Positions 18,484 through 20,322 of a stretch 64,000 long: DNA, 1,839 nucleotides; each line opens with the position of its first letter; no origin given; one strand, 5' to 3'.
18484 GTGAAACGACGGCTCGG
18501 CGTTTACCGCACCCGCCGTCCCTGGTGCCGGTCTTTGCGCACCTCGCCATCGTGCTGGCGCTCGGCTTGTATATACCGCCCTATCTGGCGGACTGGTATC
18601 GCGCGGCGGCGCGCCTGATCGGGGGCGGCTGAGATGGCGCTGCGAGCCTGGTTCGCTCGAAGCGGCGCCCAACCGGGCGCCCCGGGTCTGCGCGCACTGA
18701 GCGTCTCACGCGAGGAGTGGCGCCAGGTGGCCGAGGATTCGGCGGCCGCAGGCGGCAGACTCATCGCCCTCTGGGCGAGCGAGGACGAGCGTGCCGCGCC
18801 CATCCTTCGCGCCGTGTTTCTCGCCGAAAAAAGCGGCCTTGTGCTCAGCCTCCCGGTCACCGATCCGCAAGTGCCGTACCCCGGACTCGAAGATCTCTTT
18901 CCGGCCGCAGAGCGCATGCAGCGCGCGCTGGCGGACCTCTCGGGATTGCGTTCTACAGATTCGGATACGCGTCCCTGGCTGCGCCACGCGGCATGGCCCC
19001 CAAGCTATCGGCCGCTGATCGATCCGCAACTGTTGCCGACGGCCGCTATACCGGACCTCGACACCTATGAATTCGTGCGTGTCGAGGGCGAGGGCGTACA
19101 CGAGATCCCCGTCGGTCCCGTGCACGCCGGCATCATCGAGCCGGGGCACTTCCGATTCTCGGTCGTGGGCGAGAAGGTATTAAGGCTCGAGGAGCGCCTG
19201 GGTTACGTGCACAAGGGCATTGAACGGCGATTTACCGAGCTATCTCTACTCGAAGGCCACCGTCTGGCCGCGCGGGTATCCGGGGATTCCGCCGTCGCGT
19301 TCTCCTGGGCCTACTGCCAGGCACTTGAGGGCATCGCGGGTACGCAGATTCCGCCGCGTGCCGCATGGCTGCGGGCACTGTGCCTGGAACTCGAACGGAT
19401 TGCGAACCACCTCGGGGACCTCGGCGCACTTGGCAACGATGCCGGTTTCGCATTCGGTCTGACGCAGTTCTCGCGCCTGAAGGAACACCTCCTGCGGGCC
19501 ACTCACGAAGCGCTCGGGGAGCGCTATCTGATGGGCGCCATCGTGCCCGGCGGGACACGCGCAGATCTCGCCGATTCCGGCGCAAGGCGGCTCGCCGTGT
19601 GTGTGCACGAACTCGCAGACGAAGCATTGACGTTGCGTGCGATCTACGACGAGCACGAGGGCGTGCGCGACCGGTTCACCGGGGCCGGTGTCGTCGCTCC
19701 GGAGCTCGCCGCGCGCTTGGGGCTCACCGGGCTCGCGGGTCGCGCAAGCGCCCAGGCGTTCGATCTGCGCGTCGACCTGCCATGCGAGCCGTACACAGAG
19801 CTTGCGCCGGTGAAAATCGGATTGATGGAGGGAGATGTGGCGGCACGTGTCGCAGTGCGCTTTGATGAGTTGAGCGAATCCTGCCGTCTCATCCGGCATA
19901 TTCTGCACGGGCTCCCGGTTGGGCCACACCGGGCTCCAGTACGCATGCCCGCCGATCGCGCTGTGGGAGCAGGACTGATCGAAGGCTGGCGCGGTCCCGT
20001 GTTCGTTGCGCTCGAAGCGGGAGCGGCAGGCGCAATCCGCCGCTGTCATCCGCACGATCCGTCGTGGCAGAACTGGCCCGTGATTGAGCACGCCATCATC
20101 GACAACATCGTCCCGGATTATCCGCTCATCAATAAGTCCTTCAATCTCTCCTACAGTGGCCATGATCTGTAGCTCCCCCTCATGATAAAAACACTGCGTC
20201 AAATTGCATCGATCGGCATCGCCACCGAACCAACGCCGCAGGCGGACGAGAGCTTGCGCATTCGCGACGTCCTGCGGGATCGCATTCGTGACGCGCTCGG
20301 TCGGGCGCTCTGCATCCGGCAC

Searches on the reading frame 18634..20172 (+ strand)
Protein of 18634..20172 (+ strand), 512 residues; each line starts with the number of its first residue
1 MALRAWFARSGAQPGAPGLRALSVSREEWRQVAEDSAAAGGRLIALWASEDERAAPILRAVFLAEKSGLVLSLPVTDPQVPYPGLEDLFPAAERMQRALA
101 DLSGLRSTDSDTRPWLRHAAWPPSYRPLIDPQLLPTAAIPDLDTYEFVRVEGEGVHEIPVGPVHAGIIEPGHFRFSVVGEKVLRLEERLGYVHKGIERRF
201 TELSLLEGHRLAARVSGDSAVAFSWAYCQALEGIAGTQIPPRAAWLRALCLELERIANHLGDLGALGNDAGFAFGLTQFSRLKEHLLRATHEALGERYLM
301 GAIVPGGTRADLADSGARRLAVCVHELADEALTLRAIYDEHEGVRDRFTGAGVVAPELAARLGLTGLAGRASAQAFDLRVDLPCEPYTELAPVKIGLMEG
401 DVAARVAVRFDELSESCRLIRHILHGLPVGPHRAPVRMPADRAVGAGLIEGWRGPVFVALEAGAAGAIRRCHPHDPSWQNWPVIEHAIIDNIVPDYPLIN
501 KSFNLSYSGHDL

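Call 7: search_protein_families(library=pfam, proteins=[window:18634-20172:+])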
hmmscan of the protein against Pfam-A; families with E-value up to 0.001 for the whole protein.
window:18634-20172:+ (512 aa): 1 family
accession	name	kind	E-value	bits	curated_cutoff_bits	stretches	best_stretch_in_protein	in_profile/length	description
PF00346.24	Complex1_49kDa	-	5.8e-26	91.6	24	1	275-434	7-166/271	Respiratory-chain NADH dehydrogenase, 49 Kd subunit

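Call 8: search_protein_families(library=ncbifam, proteins=[window:18634-20172:+], max_evalue=0.01)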
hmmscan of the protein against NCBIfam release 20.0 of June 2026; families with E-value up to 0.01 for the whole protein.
window:18634-20172:+ (512 aa): 7 families
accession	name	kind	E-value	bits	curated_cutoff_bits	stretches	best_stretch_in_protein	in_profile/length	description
NF004739.1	PRK06075.1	equivalog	4.2e-48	164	360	1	158-432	3-277/384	NADH-quinone oxidoreductase subunit D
NF040602.1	F420_dehyd_FpoD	exception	2.8e-36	125.3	600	1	159-432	11-284/372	F420H2 dehydrogenase subunit FpoD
TIGR01962.1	NuoD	equivalog_domain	2.1e-35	122.4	459.35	1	171-434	16-281/386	NADH dehydrogenase (quinone) subunit D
NF008974.0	PRK12322.1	equivalog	4.9e-28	98.1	522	1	159-486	10-340/366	NADH-quinone oxidoreductase subunit D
NF009808.0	PRK13292.1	equivalog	2.1e-26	92.1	1156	1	78-432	320-684/791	NADH-quinone oxidoreductase subunit B/C/D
NF005649.0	PRK07415.1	equivalog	2.3e-21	76.3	583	1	160-433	15-289/394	NAD(P)H-quinone oxidoreductase subunit H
NF008728.0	PRK11742.1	equivalog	9.9e-18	63.8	840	1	161-435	220-494/598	NADH-quinone oxidoreductase subunit C/D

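Call 9: search_solved_structures(query=window:18634-20172:+, max_evalue=0.001, show_alignments=3)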
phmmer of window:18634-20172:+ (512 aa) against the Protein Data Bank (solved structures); distinct sequences matched with E-value up to 0.001: 54.
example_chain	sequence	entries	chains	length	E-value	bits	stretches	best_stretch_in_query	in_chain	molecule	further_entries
7z0s_E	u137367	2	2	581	2.5e-48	168.4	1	76-509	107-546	Formate hydrogenlyase subunit 5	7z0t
6cfw_L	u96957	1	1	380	1.6e-29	106.4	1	157-495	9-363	Membrane-bound hydrogenase subunit alpha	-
2fug_4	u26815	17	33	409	2.2e-29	106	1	156-435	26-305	NADH-quinone oxidoreductase chain 4 | NADH-QUINONE OXIDOREDUCTASE SUBUNIT 4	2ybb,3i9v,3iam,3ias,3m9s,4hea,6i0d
7q5y_B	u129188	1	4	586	1.7e-23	86.5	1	121-436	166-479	NADH-quinone oxidoreductase subunit C/D 2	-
7wfg_H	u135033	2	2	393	7.6e-23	84.4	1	152-433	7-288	NAD(P)H-quinone oxidoreductase subunit H, chloroplastic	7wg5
6hum_H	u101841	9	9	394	9.2e-23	84.1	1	158-433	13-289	NAD(P)H-quinone oxidoreductase subunit H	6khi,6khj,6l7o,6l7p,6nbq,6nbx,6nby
7eu3_H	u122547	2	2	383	4.3e-22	81.9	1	160-433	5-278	NAD(P)H-quinone oxidoreductase subunit H, chloroplastic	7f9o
6u8y_L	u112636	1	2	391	1.4e-20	76.9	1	155-434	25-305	NADH dehydrogenase subunit D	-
9grx_H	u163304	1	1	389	6.1e-20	74.8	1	160-433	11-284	NAD(P)H-quinone oxidoreductase subunit H, chloroplastic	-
8bpx_D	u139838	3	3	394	7.7e-20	74.5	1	172-437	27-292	NADH dehydrogenase [ubiquinone] iron-sulfur protein 2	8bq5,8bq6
7aqr_D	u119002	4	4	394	7.7e-20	74.5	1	172-437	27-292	NADH dehydrogenase subunit 7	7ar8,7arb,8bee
7ar7_D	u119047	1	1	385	7.7e-20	74.5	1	172-437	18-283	NADH dehydrogenase [ubiquinone] iron-sulfur protein 2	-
8e73_S2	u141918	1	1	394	1.3e-19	73.7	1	161-437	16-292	NDUS2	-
8e9g_D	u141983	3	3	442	3.2e-19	72.4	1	159-445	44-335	NADH-quinone oxidoreductase subunit D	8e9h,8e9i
7zm7_C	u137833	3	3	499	3.9e-19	72.2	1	150-434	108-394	NADH-ubiquinone oxidoreductase 49 kDa subunit-like protein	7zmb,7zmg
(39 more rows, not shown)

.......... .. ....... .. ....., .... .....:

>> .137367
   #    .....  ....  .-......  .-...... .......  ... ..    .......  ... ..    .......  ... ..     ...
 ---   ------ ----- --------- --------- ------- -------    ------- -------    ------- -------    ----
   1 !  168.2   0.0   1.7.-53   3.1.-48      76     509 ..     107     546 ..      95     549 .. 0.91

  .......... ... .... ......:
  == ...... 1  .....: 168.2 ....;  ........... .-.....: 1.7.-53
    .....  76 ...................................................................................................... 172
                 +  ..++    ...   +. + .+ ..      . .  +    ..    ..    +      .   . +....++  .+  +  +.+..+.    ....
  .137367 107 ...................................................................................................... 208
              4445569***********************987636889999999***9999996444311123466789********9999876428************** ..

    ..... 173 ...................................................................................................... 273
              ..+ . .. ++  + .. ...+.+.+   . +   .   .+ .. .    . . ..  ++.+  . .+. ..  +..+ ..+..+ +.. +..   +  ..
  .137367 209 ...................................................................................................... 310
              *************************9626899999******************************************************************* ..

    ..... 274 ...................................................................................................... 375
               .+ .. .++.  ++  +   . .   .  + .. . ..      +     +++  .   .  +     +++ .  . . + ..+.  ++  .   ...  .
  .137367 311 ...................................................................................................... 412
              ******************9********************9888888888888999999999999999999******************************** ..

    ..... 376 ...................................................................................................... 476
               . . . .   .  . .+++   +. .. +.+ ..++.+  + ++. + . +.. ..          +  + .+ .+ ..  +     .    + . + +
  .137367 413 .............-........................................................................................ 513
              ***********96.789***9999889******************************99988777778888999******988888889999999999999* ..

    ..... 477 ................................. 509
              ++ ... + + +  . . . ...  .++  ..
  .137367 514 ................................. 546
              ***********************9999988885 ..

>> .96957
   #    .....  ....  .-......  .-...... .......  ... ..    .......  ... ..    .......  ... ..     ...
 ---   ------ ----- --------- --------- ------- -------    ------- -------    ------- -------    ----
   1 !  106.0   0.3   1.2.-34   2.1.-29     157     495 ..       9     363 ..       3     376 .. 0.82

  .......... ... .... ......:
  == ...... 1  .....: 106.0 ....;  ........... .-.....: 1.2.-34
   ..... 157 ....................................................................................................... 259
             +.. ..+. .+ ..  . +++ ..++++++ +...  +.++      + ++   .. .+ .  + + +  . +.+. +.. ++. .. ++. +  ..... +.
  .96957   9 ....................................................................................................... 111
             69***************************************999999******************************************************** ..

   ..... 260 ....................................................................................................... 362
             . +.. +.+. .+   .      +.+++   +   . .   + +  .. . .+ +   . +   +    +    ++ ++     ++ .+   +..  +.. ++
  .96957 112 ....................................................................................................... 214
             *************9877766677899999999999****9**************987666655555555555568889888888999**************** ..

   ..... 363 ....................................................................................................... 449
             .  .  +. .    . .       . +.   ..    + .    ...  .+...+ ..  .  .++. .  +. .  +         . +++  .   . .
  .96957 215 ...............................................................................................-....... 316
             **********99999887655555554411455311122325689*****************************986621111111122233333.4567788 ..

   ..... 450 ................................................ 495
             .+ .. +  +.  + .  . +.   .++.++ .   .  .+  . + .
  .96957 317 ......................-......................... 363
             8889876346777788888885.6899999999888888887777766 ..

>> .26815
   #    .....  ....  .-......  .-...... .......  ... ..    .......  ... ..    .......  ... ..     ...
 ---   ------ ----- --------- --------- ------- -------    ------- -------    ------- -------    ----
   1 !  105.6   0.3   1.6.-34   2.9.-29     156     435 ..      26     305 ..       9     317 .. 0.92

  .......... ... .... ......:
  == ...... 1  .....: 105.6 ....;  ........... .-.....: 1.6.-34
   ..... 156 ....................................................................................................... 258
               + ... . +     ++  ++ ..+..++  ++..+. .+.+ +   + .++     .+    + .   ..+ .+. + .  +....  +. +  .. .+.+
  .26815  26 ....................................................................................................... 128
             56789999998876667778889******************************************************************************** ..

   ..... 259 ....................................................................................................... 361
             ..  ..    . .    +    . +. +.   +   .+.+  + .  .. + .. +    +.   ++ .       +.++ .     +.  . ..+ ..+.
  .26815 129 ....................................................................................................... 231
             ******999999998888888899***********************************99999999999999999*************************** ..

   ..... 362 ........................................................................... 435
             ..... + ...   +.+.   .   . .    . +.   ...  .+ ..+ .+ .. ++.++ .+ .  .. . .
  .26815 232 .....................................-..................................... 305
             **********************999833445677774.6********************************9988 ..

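Call 10: find_homologous_proteins(query=window:18634-20172:+, max_evalue=1e-10)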
Query window:18634-20172:+ (512 aa): 8000 proteins with E <= 1e-10 among 8000 candidates; the best 120 are listed.
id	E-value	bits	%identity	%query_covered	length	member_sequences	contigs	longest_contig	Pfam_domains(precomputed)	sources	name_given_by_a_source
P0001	0.0e+0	1091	95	100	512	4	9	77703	PF00346.25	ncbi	ncbi:MAG: Ni,Fe-hydrogenase III large subunit [Steroidobacteraceae bacterium]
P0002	0.0e+0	1079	93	100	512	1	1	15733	PF00346.25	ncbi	-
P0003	0.0e+0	1039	90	100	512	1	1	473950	PF00346.25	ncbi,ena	-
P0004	0.0e+0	1031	89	100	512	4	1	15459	PF00346.25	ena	-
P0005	0.0e+0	1030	88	100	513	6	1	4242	PF00346.25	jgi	-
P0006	0.0e+0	1013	88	100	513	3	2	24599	PF00346.25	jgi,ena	jgi:Ni,Fe-hydrogenase III large subunit/Ni,Fe-hydrogenase III component G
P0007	0.0e+0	1013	88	100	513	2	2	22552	PF00346.25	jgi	jgi:Ni,Fe-hydrogenase III large subunit/Ni,Fe-hydrogenase III component G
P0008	4.2e-295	998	86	100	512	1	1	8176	PF00346.25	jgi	jgi:Ni,Fe-hydrogenase III large subunit/Ni,Fe-hydrogenase III component G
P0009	2.8e-290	982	85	100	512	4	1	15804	PF00346.25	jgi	-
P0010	3.7e-289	978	85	100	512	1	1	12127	PF00346.25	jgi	jgi:Ni,Fe-hydrogenase III large subunit/Ni,Fe-hydrogenase III component G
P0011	8.0e-289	977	86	100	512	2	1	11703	PF00346.25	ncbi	-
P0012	1.4e-286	969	84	100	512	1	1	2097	PF00346.25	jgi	jgi:Ni,Fe-hydrogenase III large subunit/Ni,Fe-hydrogenase III component G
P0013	2.7e-285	965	84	100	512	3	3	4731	PF00346.25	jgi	jgi:Ni,Fe-hydrogenase III large subunit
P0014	4.2e-285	965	84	100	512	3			PF00346.25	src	-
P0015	1.2e-284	963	84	100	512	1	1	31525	PF00346.25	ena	-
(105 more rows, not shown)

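Call 22: search_protein_representatives(protein=window:18634-20172:+)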
Query: 512 residues. Proteins with E-value up to 0.001 (for the whole library): 6424; up to 1e-10: 3565; up to 1e-30: 961. The best 150 are listed.
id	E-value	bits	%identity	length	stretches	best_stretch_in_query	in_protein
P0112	2.8e-258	874.4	76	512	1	1-512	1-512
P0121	7.0e-159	546.5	54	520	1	19-512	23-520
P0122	2.5e-132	458.9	54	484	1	14-512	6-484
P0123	1.9e-125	436.2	82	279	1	122-376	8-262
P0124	6.9e-125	434.3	58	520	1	77-512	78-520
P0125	5.8e-121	421.4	50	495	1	21-512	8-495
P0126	4.1e-120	418.6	62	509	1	142-468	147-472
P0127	7.2e-117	407.9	45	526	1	24-512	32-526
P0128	1.9e-114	399.8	45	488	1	28-512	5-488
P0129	2.5e-114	399.5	61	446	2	72-248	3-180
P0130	1.8e-113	396.7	68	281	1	1-282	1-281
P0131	2.5e-112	392.9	45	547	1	28-512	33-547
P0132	1.3e-111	390.6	43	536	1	20-512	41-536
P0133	8.9e-105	368.0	82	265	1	155-364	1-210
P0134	2.7e-104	366.4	44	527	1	44-512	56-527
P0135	2.8e-103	363.0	44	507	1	3-512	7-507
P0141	6.6e-100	351.9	44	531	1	59-511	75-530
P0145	1.0e-97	344.7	43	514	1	38-512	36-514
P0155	3.8e-90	319.7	41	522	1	53-512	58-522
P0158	2.8e-88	313.5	43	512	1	66-512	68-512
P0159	2.8e-88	313.5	43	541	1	73-512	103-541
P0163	2.5e-86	307.1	39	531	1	29-512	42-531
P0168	4.2e-85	303.1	40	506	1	25-512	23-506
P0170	1.7e-83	297.8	41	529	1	82-511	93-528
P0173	2.1e-82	294.2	40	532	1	79-509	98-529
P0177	6.7e-81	289.2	40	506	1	52-512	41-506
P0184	3.0e-79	283.7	36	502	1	36-512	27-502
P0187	5.2e-79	282.9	36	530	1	69-512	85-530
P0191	6.5e-78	279.3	37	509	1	41-512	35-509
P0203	9.6e-75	268.9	36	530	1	44-512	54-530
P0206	1.4e-74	268.3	36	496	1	81-512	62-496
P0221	8.6e-73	262.4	39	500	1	27-512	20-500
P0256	5.0e-68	246.7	39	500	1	81-512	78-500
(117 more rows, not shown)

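Call 29: find_related_loci(query=A1, collection=genome_contigs, flank=10000)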
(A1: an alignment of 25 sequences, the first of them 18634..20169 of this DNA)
Query A1 (512 aa) in genome_contigs; peptide patterns used: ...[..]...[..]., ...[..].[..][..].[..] (x = any residue, [..] = any of these).
600 stretches matched a pattern (row limit reached: there are more); 591 encode a relative of the query (tblastn E <= 1e-3); the best 80 are kept; 80 distinct loci.
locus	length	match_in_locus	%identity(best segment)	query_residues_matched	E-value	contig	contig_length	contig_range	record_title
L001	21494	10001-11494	70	16-512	0e+0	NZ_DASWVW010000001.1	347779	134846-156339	MAG: Steroidobacter sp. isolate SMAG_U3640 k141_320161, whole genome shotgun sequence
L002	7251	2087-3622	66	1-512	0e+0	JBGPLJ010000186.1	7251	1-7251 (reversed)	MAG: Steroidobacteraceae bacterium isolate OBJ_0618_7090110_265 k141_4023007_length_7251_cov_25.9422, whole genome shotg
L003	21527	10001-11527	62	3-512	0e+0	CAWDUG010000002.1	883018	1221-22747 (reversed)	MAG: uncultured Gammaproteobacteria bacterium isolate MFD05442.bin.2.310 genome assembly, contig: contig_12405, whole ge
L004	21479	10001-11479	63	1-512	0e+0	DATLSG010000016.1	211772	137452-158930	MAG TPA_asm: Steroidobacteraceae bacterium isolate SMAG_U13924 k141_554614, whole genome shotgun sequence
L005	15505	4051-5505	60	22-512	4e-177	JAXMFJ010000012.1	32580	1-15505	MAG: Burkholderiales bacterium isolate STL-PRO84 C2.128.fa-12, whole genome shotgun sequence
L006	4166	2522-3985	61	24-512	1e-180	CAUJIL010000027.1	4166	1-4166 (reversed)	MAG: Pseudomonadota bacterium isolate KLAP58 genome assembly, contig: KLAP58_784165, whole genome shotgun sequence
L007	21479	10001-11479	58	24-512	3e-173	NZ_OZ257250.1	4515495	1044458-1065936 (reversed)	MAG: Methylibium sp. isolate 05c6f7cf-6fb8-41db-8ebe-f22034b12dec chromosome 1, complete sequence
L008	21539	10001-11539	57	1-512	4e-172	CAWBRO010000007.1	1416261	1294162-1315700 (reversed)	MAG: uncultured beta proteobacterium isolate MFD00392.bin.2.372 genome assembly, contig: contig_5438, whole genome shotg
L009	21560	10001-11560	58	24-512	2e-171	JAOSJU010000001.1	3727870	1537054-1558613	MAG: Burkholderiaceae bacterium isolate FR_11 FR-Burkholderiaceae-1_s1, whole genome shotgun sequence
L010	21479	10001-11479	59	24-512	1e-169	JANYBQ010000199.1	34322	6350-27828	MAG: Betaproteobacteria bacterium isolate GL140_6_metabat_238_sub GL140_6_k141_2490094, whole genome shotgun sequence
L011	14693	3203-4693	59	23-512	1e-168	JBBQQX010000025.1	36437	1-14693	MAG: Burkholderiales bacterium isolate Co_metawrap_1618 Cmw_1618_k141_890013_length_36437_cov_28.9969, whole genome shot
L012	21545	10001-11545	54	1-512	4e-168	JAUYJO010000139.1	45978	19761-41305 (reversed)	MAG: Gallionella sp. isolate C24_metabat.bin.145 C24_k141_496197, whole genome shotgun sequence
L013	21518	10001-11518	58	12-511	7e-167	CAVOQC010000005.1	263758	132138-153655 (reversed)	MAG: uncultured beta proteobacterium isolate MFD09964.bin.1.200 genome assembly, contig: contig_49579, whole genome shot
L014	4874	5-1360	60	39-512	1e-170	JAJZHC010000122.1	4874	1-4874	MAG: Proteobacteria bacterium isolate LL6.bin58 NODE_25288_length_4874_cov_2.837792, whole genome shotgun sequence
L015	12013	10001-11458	57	29-512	5e-166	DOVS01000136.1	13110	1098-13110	MAG TPA_asm: Betaproteobacteria bacterium isolate UBA9220 contig_179519, whole genome shotgun sequence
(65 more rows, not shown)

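Call 45: predict_structure(alignment_id=A1)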
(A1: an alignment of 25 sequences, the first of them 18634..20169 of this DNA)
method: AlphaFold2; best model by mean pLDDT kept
length: 512 residues; sequences in the alignment: 25
mean_pLDDT: 87.5   pTM: 0.91
mean pLDDT of the five models: 87.5, 85.5, 84.6, 84.1, 83.9
residues with pLDDT >= 90: 326; 70-90: 126; 50-70: 41; < 50: 19
segments of 3 or more residues with pLDDT < 50: 162-169, 509-512
pLDDT, mean of each block of 10 residues (from residue 1): 87 93 95 92 92 89 90 92 92 86 85 67 71 53 60 76 42 76 72 72 95 89 98 97 98 98 91 92 97 93 96 94 96 92 89 94 93 94 94 95 97 98 96 95 95 96 93 89 87 85 73 40
secondary structure, 60 per line:
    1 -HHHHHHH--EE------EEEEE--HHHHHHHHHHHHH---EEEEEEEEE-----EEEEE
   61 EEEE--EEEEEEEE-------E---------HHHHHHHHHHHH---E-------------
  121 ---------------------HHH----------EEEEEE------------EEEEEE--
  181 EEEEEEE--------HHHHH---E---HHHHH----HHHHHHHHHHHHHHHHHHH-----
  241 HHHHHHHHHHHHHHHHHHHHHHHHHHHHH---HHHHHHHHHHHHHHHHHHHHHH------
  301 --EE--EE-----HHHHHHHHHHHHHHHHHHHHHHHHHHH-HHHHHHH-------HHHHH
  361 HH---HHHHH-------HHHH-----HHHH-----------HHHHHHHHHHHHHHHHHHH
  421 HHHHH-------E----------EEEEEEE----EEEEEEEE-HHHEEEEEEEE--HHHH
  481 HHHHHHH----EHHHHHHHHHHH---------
elements in order: H2-8 E19-23 H26-38 E42-50 E56-64 E67-74 H92-103 E155-160 E173-178 E181-187 H196-200 H208-212 H217-235 H241-269 H273-294 H314-340 H342-348 H356-362 H366-370 H378-381 H387-390 H402-425 E444-450 E455-462 E467-474 H477-487 H493-503
